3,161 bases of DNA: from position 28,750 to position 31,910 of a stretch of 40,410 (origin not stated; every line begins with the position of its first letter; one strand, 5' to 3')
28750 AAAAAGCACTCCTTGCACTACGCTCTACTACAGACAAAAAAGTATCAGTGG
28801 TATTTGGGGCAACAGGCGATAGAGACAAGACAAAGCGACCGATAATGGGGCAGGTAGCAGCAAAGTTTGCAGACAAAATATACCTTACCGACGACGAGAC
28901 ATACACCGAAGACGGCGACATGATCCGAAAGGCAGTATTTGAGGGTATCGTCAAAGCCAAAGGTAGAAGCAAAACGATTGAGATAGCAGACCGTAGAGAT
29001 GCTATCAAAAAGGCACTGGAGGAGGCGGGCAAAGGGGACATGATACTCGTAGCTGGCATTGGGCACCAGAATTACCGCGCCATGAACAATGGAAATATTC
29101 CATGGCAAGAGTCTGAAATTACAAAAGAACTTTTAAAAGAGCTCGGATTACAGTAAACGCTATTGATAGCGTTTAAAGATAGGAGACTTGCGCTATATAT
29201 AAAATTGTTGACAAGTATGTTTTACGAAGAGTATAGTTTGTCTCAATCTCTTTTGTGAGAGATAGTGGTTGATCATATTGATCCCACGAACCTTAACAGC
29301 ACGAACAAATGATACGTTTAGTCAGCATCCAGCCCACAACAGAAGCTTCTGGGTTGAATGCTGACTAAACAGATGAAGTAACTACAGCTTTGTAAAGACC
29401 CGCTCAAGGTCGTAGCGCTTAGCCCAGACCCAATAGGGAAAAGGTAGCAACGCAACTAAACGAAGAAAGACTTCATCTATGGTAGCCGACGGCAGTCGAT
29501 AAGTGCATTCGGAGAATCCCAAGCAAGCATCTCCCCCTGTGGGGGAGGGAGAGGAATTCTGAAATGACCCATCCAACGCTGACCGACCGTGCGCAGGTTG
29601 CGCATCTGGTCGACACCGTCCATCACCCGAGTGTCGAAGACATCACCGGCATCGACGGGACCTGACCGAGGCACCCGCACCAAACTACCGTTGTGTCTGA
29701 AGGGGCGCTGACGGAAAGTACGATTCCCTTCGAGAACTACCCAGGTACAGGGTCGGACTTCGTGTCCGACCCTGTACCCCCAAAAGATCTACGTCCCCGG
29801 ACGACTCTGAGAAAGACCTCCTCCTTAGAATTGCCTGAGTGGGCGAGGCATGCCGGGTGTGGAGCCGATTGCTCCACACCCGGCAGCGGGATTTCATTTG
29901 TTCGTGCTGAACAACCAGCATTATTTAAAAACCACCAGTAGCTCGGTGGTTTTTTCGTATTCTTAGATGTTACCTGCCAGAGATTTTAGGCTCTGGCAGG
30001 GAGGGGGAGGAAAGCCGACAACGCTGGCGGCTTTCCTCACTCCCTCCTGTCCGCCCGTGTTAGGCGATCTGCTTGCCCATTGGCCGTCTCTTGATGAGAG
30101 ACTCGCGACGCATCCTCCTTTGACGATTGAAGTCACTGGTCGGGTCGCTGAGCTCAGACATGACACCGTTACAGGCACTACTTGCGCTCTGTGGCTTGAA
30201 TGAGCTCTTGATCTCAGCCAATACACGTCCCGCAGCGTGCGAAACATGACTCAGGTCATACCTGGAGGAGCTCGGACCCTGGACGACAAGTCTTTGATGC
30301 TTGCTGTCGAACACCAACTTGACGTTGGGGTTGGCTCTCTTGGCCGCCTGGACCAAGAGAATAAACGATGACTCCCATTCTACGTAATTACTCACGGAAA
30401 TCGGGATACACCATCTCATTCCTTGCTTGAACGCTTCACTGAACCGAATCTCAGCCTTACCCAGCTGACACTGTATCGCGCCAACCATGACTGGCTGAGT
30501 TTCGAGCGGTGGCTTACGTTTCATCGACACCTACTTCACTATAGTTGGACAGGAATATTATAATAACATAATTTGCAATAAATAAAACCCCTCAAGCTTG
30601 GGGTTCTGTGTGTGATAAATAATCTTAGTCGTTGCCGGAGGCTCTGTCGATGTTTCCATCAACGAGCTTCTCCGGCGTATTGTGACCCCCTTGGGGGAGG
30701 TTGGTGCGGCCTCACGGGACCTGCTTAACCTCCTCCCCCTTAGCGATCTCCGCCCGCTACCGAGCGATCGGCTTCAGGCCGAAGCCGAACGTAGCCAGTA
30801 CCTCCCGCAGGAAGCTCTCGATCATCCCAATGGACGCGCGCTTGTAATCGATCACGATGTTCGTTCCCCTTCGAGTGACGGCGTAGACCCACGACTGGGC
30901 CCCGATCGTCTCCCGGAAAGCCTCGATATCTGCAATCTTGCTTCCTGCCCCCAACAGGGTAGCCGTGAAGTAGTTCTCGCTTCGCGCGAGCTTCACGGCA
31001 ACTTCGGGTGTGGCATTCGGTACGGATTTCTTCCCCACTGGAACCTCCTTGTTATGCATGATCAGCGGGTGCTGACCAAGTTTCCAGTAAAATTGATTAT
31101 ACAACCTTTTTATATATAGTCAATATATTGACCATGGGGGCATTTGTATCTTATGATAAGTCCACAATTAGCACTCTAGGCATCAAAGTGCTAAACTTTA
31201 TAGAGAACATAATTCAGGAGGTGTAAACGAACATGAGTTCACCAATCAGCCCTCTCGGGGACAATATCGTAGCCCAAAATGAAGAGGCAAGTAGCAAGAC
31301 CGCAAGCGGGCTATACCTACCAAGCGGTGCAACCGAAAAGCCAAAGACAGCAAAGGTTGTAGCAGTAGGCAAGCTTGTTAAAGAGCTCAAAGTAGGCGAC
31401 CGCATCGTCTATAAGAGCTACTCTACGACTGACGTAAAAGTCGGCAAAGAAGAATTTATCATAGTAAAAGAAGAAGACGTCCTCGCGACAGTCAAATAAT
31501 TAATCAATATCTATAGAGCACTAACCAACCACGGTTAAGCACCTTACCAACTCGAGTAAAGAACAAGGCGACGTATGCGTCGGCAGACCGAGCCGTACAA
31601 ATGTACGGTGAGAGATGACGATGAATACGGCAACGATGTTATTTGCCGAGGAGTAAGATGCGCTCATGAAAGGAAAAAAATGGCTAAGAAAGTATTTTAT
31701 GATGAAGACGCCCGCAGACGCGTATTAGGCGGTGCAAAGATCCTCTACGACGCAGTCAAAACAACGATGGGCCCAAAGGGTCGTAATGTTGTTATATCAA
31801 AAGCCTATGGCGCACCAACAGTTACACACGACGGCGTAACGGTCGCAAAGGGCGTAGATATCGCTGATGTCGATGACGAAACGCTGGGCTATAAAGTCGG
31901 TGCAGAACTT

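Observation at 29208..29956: Orphan promoter-to-terminator unit between murE and groES: candidate ~0.7-kb structured RNA of unknown class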

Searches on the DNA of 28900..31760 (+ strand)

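Call 4: search_rna_families(source=window, start=28900, end=31400, threshold=evalue, max_evalue=10, show_alignments=3)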
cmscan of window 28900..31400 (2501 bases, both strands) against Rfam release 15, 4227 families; matches with E-value up to 10: 16.
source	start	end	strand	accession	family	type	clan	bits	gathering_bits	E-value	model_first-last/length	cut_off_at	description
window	29988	30054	+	RF00802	mir-207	Gene; miRNA;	-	25.6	88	0.074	1-78/78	no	mir-207 microRNA precursor family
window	29998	30048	-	RF00802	mir-207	Gene; miRNA;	-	23.7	88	0.22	1-78/78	no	mir-207 microRNA precursor family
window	29317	29369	-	RF01025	mir-934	Gene; miRNA;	-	22.8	80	0.25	1-83/83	no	mir-934 microRNA precursor family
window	31155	31235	+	RF02934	caiA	Gene; sRNA;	-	22.5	55.5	1.1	1-78/78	no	caiA RNA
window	29847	29958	+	RF00106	RNAI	Gene; antisense;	-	21.8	47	0.42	1-102/102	no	RNAI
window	29829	29921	-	RF00243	traJ_5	Cis-reg;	CL00016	21.8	50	2.1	1-109/109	no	traJ 5' UTR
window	29999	30044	-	RF04226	mir-9186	Gene; miRNA;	-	21.6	73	0.55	1-80/80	no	mir-9186 microRNA precursor family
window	29851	29936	-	RF01682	P8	Gene; sRNA;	-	21.4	60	0.86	1-78/78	no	Pseudomonas sRNA P8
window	29746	29776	+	RF02233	sX14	Gene; sRNA;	-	20.6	80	0.66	59-89/92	no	Xanthomonas sRNA sX14/Xoo3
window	30000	30047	+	RF03560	mir-3926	Gene; miRNA;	-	20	82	2.4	1-63/63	no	mir-3926 microRNA precursor family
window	29997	30051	+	RF03952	mir-3718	Gene; miRNA;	-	19.7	78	0.69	20-75/92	no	mir-3718 microRNA precursor family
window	29995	30051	+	RF03964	mir-H1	Gene; miRNA;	-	19.3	97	7.4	1-85/85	no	mir-H1 microRNA precursor family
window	30000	30047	-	RF03560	mir-3926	Gene; miRNA;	-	18.8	82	4.7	1-63/63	no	mir-3926 microRNA precursor family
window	29994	30056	-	RF03964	mir-H1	Gene; miRNA;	-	18.7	97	9.8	1-85/85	no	mir-H1 microRNA precursor family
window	29992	30059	-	RF03831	mir-627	Gene; miRNA;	-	18.2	86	1.9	1-87/87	no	mir-627 microRNA precursor family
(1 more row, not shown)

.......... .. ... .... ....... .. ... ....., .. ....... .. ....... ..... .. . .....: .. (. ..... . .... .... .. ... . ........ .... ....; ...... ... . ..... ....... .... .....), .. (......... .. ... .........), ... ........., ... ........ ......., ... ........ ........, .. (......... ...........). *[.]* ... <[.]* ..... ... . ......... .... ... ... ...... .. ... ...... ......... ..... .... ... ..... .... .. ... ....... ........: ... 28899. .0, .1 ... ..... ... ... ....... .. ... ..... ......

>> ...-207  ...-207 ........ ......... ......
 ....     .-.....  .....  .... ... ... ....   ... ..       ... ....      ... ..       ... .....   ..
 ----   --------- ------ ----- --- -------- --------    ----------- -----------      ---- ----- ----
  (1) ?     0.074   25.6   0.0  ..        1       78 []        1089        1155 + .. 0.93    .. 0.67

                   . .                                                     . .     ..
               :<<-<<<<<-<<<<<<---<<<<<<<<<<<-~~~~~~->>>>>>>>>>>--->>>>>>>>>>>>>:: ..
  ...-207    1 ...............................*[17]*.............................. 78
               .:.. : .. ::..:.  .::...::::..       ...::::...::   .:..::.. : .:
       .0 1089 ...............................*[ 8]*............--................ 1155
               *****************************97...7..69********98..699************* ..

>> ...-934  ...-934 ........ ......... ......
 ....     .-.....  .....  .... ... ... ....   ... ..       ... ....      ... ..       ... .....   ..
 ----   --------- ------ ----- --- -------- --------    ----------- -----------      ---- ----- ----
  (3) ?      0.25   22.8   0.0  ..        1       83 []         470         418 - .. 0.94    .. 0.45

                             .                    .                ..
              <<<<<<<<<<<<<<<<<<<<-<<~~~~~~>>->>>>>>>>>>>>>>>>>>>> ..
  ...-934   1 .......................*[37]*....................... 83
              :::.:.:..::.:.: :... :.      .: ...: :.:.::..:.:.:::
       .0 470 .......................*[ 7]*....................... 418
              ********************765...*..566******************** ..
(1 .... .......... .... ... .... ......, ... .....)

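Call 11: search_dna_similar(query=window:29200-31200:+, collection=phages, mode=distant)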
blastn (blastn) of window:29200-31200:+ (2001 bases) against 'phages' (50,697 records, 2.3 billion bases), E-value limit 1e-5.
No match.

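Call 12: search_dna_similar(query=window:29200-31200:+, collection=plasmids, mode=distant)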
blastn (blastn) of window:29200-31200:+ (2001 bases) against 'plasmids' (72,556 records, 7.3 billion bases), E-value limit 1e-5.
No match.

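Call 48: search_rna_families(sources=[L023, L029, L030, L031, L036, L039, L045, L053], threshold=evalue, max_evalue=1)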
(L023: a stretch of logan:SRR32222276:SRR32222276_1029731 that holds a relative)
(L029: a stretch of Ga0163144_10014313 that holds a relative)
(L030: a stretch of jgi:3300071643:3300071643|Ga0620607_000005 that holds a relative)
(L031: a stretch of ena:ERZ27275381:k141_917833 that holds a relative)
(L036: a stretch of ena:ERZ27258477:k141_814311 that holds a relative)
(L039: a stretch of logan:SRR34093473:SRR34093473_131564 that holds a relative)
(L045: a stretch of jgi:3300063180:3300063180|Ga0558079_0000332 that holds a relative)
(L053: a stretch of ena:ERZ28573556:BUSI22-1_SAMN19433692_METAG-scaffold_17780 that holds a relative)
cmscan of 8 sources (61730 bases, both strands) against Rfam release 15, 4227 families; matches with E-value up to 1: 4.
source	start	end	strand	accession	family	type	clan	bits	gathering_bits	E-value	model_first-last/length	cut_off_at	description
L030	6187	6292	-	RF00106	RNAI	Gene; antisense;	-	30.8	47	0.09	1-102/102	no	RNAI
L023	2593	2641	-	RF04066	mir-1256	Gene; miRNA;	-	27.4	70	0.17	1-70/70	no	mir-1256 microRNA precursor family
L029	8840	8922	+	RF00656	mir-205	Gene; miRNA;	-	25.1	55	0.12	1-75/75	no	mir-205 microRNA precursor family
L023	2585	2648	+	RF01009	mir-M7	Gene; miRNA;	-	24.8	91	0.55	1-67/67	no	mir-M7 microRNA precursor family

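Call 87: build_rna_model(alignment_id=A6, structure=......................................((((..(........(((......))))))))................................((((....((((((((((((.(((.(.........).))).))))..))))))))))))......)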
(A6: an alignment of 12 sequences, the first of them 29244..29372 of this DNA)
Model R1 built from alignment A6 (12 sequences, 167 columns); structure: as given.
model positions 128; base pairs 28; branch points 1; effective number of sequences 3.48; information 0.59 bits per position. Calibrated on 0.2 Mb of random sequence (short: E-values are rough).
structure used (alignment columns):
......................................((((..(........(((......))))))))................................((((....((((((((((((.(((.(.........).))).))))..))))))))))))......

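Call 88: search_with_rna_model(model_id=R1, sources=[window, L001, L002, L003, L004, L022, L023, L024, L025, L026, L029, L030, L031, L032, L036, L037, L039, L041, L042, L044, L045, L046, L047, L048, L052, L053, L054, L055], max_evalue=1)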
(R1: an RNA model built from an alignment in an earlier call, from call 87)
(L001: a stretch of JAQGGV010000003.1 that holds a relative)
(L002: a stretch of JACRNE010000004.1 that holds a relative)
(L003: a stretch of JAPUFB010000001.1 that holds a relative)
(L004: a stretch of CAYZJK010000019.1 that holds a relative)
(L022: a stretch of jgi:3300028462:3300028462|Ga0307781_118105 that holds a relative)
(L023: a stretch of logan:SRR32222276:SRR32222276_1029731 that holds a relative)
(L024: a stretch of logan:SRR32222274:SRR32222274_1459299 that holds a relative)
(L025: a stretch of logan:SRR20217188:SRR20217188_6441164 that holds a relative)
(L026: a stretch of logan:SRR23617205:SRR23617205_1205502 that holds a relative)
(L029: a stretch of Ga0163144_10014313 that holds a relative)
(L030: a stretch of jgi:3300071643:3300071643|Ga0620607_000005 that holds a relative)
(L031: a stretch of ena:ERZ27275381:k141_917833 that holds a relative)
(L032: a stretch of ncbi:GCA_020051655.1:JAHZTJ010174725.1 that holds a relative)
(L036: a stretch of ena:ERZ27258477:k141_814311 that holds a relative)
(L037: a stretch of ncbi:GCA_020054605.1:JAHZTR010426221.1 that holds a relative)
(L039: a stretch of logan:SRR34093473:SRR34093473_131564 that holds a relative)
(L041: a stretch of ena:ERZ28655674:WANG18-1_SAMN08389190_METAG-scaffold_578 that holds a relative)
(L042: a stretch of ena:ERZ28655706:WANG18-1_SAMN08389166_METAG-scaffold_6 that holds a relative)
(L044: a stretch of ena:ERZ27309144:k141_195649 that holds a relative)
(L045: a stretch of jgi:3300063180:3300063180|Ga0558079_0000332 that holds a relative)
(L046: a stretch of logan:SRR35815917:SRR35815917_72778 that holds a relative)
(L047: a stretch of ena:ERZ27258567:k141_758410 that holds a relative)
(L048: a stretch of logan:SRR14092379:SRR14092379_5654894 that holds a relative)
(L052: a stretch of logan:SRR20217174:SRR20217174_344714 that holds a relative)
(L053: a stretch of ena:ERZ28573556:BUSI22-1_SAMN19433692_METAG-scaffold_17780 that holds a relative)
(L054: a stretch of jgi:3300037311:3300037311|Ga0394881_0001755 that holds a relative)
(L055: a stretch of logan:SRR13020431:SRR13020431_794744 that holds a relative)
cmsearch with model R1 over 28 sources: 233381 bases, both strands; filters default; matches with E-value up to 1: 25.
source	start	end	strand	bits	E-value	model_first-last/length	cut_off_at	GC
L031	2812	2936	+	123.3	1.6e-32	1-128/128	no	0.46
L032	2480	2604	+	123.3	1.6e-32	1-128/128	no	0.46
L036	2807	2933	+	112.9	1.4e-29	1-128/128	no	0.44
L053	5384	5515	+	110.4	6.9e-29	1-128/128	no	0.39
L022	4666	4795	+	109.5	1.3e-28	1-128/128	no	0.42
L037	1891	2016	+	107.1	6e-28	1-128/128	no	0.45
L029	2084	2214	+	107.1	6.2e-28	1-128/128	no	0.43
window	29244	29372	+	103.8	5.2e-27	1-128/128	no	0.43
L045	5388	5519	+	103.8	5.4e-27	1-128/128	no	0.41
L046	1666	1797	+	103.8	5.4e-27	1-128/128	no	0.41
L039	3939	4062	+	103.1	8e-27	1-128/128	no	0.41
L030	5448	5567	+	100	6.2e-26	1-128/128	no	0.49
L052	5382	5520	+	78.5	7.3e-20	1-128/128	no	0.41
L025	673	799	+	56.7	1.1e-13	1-128/128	no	0.43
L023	2521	2645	+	55.3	2.7e-13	1-128/128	no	0.43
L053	5461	5567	-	31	2.1e-06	1-128/128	no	0.42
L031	2885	2937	-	26.5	3.8e-05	73-125/128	no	0.42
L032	2553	2605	-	26.5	3.8e-05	73-125/128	no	0.42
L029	2163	2217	-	25.4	8e-05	71-125/128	no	0.45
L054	5475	5555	+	24.8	0.00011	49-125/128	no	0.42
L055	2294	2374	+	24.8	0.00011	49-125/128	no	0.42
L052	5466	5573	-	23.1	0.00035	1-128/128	no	0.43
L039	4693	4757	-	16.2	0.032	48-125/128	no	0.68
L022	5269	5369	-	15.3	0.058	1-128/128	no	0.53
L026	104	162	-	14.7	0.085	54-125/128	no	0.61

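Call 96: search_rna_families(source=window, start=31400, end=31760, threshold=evalue, max_evalue=1)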
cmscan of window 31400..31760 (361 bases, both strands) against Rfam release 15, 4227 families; matches with E-value up to 1: 2.
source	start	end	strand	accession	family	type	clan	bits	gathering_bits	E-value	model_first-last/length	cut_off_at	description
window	31681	31758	+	RF01170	snoU61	Gene; snRNA; snoRNA; CD-box;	CL00067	17.5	55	0.36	1-84/84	no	Small nucleolar RNA U61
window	31659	31720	+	RF01144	sR17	Gene; snRNA; snoRNA; CD-box;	-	15.7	36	0.24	1-55/55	no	Small nucleolar RNA sR17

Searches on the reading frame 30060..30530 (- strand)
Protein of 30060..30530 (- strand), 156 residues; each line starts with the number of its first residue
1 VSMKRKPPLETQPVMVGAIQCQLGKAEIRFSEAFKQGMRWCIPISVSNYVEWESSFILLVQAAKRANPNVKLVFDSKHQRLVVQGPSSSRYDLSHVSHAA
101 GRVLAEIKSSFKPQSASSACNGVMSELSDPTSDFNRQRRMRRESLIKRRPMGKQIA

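Call 10: search_protein_families(library=pfam, proteins=[window:30060-30530:-], max_evalue=1)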
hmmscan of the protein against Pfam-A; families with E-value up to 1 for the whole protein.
window:30060-30530:- (156 aa): 0 families

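Call 17: find_encoding_contigs(protein=window:30060-30530:-, flank=6000, max_places=10)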
Protein window:30060-30530:- (156 aa): no gene with exactly this product is on record in the collection.

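Call 74: search_protein_families(library=padloc, proteins=[window:30060-30530:-], max_evalue=0.1)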
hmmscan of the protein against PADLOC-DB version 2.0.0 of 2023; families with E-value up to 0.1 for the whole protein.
window:30060-30530:- (156 aa): 0 families

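Call 75: search_protein_families(library=phrogs, proteins=[window:30060-30530:-], max_evalue=0.1)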
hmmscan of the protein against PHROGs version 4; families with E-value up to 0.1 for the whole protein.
window:30060-30530:- (156 aa): 0 families

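Call 76: search_protein_families(library=ncbifam, proteins=[window:30060-30530:-], max_evalue=0.1)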
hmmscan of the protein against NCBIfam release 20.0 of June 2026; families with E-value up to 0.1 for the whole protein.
window:30060-30530:- (156 aa): 0 families

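Call 91: find_homologous_proteins(query=window:30060-30530:-, max_evalue=0.001)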
Query window:30060-30530:- (156 aa): 2 proteins with E <= 0.001 among 21 candidates.
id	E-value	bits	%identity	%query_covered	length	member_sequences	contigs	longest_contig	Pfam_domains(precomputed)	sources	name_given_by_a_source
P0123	2.0e-95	334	100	99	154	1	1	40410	-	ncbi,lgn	-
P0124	4.6e-83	294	89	99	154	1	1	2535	-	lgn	-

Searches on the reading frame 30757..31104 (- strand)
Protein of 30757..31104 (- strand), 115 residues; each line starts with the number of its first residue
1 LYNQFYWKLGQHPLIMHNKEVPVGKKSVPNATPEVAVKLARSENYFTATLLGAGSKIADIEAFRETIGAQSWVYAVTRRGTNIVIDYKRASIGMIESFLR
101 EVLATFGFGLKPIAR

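Call 10: search_protein_families(library=pfam, proteins=[window:30757-31104:-], max_evalue=1)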
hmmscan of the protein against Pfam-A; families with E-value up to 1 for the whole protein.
window:30757-31104:- (115 aa): 0 families

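Call 74: search_protein_families(library=padloc, proteins=[window:30757-31104:-], max_evalue=0.1)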
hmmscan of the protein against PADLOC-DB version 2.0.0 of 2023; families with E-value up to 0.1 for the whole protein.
window:30757-31104:- (115 aa): 0 families

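Call 75: search_protein_families(library=phrogs, proteins=[window:30757-31104:-], max_evalue=0.1)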
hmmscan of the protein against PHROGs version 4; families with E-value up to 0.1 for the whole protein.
window:30757-31104:- (115 aa): 0 families

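Call 76: search_protein_families(library=ncbifam, proteins=[window:30757-31104:-], max_evalue=0.1)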
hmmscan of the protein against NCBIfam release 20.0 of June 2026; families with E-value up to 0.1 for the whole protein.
window:30757-31104:- (115 aa): 0 families

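Call 90: find_homologous_proteins(query=window:30757-31104:-, max_evalue=0.001)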
Query window:30757-31104:- (115 aa): 2 proteins with E <= 0.001 among 8 candidates.
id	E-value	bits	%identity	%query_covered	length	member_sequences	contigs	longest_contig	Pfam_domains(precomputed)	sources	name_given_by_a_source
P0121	2.2e-51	190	99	81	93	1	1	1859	-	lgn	-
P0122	5.4e-46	173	88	81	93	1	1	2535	-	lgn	-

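Call 100: search_protein_representatives(protein=P0121)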
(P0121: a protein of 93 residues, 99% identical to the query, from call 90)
Query: 93 residues. Proteins with E-value up to 0.001 (for the whole library): 9; up to 1e-10: 2; up to 1e-30: 1. The best 9 are listed.
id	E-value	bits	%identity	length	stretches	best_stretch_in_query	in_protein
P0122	1.7e-47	174.7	89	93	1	1-93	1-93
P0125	1.9e-16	75.7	45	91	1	7-93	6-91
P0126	1.9e-10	56.6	48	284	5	8-33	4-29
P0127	8.4e-08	48.2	37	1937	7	37-76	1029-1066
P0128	2.6e-06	43.4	30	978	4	15-65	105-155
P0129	1.7e-05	40.8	35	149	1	11-91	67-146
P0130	3.3e-05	39.9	39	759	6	39-66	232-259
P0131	2.0e-04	37.4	37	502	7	27-63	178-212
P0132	4.7e-04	36.2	51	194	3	6-30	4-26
